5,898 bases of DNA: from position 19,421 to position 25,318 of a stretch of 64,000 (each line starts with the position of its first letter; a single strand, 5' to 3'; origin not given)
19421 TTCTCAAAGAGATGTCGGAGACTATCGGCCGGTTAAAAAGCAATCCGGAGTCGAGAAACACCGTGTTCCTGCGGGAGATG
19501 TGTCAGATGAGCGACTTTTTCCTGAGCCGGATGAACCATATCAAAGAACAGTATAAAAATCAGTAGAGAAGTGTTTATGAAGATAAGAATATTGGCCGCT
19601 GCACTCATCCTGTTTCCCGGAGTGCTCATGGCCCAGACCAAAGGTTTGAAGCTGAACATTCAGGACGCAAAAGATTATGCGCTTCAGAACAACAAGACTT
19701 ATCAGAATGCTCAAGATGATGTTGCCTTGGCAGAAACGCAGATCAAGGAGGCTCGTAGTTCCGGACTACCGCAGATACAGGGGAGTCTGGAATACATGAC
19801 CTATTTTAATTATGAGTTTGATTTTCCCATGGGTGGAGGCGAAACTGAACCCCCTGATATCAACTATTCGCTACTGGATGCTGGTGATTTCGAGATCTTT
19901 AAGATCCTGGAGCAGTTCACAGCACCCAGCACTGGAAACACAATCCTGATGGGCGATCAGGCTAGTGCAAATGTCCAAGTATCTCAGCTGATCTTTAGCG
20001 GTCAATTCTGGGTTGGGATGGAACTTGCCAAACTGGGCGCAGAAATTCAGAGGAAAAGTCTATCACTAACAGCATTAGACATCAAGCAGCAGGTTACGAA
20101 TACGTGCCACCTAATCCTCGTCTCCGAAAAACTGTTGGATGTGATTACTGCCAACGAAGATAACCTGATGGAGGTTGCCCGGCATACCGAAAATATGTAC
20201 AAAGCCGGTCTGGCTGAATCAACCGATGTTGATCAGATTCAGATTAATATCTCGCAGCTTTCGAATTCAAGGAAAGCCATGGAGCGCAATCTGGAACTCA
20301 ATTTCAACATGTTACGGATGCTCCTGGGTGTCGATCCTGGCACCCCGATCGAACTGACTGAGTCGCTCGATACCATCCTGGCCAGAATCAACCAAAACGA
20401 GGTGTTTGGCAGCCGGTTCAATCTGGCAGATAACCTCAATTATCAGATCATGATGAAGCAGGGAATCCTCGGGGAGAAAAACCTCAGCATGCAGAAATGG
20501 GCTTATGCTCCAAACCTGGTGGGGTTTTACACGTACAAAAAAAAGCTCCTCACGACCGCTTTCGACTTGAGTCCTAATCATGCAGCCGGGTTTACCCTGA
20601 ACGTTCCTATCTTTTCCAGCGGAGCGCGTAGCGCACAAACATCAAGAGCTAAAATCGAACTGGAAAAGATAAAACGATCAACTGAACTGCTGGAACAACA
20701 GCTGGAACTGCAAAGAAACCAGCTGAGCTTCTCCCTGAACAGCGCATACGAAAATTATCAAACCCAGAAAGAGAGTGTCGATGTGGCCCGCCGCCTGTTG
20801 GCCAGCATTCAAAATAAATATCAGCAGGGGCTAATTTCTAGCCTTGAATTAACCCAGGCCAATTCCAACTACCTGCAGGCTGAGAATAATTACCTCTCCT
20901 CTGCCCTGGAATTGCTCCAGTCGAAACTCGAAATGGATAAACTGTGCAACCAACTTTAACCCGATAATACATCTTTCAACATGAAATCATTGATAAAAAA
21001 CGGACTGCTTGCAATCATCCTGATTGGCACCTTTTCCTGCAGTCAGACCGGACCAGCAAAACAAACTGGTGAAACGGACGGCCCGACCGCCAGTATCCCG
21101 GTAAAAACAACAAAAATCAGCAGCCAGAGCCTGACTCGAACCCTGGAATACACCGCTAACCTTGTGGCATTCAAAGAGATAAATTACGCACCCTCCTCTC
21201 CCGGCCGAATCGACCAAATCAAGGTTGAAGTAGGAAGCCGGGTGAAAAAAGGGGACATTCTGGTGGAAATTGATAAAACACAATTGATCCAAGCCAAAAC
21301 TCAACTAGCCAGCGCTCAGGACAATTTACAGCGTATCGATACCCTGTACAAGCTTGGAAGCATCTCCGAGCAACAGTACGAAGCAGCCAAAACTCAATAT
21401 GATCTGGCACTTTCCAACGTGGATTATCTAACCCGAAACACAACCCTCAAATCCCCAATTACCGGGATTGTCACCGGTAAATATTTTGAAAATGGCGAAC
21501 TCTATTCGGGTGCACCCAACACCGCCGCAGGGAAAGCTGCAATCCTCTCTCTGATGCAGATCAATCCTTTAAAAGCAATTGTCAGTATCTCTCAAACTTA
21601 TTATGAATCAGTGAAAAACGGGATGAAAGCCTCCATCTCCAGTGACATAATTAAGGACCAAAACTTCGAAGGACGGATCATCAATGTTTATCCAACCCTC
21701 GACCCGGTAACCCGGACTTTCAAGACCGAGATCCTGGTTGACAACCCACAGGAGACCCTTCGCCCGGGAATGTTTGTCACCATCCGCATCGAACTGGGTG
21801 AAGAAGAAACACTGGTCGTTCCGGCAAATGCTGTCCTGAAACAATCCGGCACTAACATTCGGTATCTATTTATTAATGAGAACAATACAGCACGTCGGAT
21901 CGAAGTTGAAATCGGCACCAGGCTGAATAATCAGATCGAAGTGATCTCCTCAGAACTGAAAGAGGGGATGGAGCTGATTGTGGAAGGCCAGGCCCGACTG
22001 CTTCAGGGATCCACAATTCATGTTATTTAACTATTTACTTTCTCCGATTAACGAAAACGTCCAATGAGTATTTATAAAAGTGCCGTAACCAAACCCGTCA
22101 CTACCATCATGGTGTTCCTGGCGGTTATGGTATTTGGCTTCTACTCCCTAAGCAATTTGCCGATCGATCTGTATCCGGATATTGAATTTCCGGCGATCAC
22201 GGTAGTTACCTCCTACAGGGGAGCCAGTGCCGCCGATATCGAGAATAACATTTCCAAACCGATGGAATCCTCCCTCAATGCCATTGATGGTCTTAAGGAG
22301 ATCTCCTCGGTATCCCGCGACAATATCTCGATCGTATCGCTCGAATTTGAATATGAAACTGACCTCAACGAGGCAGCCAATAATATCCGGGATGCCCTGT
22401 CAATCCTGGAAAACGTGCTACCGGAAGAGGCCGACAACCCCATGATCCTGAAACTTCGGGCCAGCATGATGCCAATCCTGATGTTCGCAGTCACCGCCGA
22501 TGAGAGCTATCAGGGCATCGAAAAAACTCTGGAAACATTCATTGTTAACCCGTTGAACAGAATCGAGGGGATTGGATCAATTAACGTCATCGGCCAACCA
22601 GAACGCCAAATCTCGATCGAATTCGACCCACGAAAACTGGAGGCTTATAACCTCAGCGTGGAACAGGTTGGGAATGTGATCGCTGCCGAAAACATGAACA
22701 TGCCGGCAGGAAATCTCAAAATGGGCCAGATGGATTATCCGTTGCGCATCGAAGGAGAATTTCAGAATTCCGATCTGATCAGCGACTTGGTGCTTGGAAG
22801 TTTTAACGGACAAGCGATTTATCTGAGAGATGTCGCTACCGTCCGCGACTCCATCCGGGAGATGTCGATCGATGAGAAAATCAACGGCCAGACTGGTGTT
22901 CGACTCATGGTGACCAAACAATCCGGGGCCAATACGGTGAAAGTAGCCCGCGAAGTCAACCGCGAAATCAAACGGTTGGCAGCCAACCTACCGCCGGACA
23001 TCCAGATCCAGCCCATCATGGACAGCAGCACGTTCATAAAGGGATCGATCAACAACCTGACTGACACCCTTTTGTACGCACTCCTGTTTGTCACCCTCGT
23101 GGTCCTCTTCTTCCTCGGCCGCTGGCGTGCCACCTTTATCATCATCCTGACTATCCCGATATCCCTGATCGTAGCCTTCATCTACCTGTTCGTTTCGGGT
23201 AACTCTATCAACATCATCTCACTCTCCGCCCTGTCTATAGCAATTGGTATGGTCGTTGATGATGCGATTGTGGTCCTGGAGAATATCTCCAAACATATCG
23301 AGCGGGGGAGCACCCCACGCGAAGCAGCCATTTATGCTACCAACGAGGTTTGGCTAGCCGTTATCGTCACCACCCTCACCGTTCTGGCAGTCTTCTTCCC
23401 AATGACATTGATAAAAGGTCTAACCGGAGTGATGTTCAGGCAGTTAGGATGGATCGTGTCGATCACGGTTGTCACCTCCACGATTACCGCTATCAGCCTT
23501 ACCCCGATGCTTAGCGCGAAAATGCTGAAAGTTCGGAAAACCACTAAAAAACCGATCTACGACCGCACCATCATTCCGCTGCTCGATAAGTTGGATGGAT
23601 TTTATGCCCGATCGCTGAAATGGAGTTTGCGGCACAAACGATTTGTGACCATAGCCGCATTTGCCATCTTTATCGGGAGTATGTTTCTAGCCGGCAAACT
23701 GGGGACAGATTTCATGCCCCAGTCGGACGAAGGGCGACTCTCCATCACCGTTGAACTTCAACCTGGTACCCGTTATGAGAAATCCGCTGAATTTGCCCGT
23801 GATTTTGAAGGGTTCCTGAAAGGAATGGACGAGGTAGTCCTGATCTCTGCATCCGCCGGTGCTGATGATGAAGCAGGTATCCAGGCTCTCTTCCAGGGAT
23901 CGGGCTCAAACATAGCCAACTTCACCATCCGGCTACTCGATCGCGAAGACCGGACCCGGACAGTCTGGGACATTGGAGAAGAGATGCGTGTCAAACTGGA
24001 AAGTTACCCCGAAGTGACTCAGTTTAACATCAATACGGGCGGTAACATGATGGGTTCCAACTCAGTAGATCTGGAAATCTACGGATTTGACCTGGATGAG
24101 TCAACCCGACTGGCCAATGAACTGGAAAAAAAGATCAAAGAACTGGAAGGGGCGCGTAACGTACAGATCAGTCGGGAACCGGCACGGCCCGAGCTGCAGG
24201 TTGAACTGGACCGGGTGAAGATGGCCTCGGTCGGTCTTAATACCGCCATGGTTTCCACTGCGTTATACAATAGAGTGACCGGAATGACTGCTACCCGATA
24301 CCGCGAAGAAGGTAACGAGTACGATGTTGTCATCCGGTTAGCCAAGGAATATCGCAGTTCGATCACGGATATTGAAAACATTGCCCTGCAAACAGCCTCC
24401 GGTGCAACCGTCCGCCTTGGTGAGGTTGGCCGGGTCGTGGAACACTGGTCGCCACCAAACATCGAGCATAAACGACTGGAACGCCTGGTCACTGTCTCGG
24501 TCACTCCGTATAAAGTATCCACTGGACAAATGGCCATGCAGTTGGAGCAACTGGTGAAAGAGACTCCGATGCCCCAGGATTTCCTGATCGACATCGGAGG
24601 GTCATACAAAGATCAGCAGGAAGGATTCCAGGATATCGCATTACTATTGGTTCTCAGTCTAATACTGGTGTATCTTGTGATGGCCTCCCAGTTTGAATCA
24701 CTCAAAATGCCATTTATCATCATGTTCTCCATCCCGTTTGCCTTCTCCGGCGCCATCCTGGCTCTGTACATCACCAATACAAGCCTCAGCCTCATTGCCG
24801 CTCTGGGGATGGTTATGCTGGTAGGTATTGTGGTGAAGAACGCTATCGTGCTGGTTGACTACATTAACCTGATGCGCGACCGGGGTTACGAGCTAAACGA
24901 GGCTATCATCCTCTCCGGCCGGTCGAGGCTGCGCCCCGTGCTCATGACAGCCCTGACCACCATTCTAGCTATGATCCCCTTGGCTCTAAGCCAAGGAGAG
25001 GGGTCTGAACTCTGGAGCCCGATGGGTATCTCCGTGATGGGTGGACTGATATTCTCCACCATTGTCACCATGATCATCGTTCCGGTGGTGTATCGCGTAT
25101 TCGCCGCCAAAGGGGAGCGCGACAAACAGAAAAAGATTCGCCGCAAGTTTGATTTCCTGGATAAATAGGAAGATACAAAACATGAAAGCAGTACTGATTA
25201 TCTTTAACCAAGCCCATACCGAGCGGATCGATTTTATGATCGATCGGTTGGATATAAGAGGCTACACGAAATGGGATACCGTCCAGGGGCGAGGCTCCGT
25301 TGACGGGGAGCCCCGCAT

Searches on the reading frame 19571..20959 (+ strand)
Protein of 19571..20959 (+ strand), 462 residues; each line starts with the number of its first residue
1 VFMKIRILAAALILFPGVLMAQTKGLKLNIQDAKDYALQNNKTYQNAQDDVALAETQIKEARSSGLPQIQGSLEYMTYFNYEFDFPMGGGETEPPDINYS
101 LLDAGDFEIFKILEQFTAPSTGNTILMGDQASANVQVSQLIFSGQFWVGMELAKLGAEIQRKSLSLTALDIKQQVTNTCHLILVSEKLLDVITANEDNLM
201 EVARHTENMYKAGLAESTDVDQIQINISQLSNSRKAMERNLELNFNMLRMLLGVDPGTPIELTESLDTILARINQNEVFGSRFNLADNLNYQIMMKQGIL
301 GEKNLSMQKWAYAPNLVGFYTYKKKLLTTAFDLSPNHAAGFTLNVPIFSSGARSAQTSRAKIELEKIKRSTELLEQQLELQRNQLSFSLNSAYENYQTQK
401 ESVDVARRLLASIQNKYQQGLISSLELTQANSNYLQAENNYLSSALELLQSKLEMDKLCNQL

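Call 15: search_protein_families(library=pfam, proteins=[window:19571-20959:+], max_evalue=0.00001)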
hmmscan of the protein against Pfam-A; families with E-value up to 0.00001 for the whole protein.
window:19571-20959:+ (462 aa): 1 family
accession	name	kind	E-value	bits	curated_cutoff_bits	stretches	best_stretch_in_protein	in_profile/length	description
PF02321.23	OEP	-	1.3e-45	155.9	22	2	31-253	2-187/187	Outer membrane efflux protein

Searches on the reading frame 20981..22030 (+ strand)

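Call 15: search_protein_families(library=pfam, proteins=[window:20981-22030:+], max_evalue=0.00001)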
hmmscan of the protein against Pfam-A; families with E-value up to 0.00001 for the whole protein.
window:20981-22030:+ (349 aa): 3 families
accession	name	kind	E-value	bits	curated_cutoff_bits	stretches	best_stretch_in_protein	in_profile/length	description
PF16576.10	HlyD_D23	-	6.2e-27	94.7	30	1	69-266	22-214/214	Barrel-sandwich domain of CusB or HlyD membrane-fusion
PF13437.12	HlyD_3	-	2.6e-14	54.3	22.2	1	155-263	1-106/106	HlyD family secretion protein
PF13533.13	Biotin_lipoyl_2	-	6e-07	29.6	29.8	1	70-98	4-32/32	Biotin-lipoyl like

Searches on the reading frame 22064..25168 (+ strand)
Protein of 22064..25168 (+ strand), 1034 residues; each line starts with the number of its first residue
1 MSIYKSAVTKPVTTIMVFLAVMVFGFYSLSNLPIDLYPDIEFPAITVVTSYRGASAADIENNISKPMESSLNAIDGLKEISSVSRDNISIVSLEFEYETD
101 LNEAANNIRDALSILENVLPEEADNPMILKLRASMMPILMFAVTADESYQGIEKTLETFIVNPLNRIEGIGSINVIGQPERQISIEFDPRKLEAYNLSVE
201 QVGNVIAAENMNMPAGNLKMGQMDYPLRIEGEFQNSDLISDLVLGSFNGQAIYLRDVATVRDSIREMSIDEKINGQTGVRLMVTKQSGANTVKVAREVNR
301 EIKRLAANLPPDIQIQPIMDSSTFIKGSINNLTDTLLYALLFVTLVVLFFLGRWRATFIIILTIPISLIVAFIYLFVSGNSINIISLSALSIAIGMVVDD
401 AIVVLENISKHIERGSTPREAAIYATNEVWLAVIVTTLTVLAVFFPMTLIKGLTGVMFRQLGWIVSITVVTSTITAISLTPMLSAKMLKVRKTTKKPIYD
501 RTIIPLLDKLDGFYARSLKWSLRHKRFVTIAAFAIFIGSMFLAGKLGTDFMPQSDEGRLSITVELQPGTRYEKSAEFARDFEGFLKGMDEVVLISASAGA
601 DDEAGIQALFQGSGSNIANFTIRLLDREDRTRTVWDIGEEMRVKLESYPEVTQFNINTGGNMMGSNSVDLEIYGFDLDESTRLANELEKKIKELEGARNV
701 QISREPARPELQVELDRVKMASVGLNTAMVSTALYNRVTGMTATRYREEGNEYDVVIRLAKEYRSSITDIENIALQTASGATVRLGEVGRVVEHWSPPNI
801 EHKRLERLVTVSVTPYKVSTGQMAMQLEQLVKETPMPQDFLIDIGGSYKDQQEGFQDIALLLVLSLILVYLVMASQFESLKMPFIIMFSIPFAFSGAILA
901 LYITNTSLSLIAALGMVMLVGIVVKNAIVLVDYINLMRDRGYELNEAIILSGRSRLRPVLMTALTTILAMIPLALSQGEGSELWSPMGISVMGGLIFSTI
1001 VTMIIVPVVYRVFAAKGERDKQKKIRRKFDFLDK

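Call 15: search_protein_families(library=pfam, proteins=[window:22064-25168:+], max_evalue=0.00001)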
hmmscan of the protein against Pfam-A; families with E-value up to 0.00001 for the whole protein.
window:22064-25168:+ (1034 aa): 2 families
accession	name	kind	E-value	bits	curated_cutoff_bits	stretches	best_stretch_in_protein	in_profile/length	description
PF00873.25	ACR_tran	-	9.1e-268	891.4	28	1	4-1013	2-1020/1021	AcrB/AcrD/AcrF family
PF03176.21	MMPL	-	6.6e-18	65.2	20.5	2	815-1025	98-314/333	MMPL family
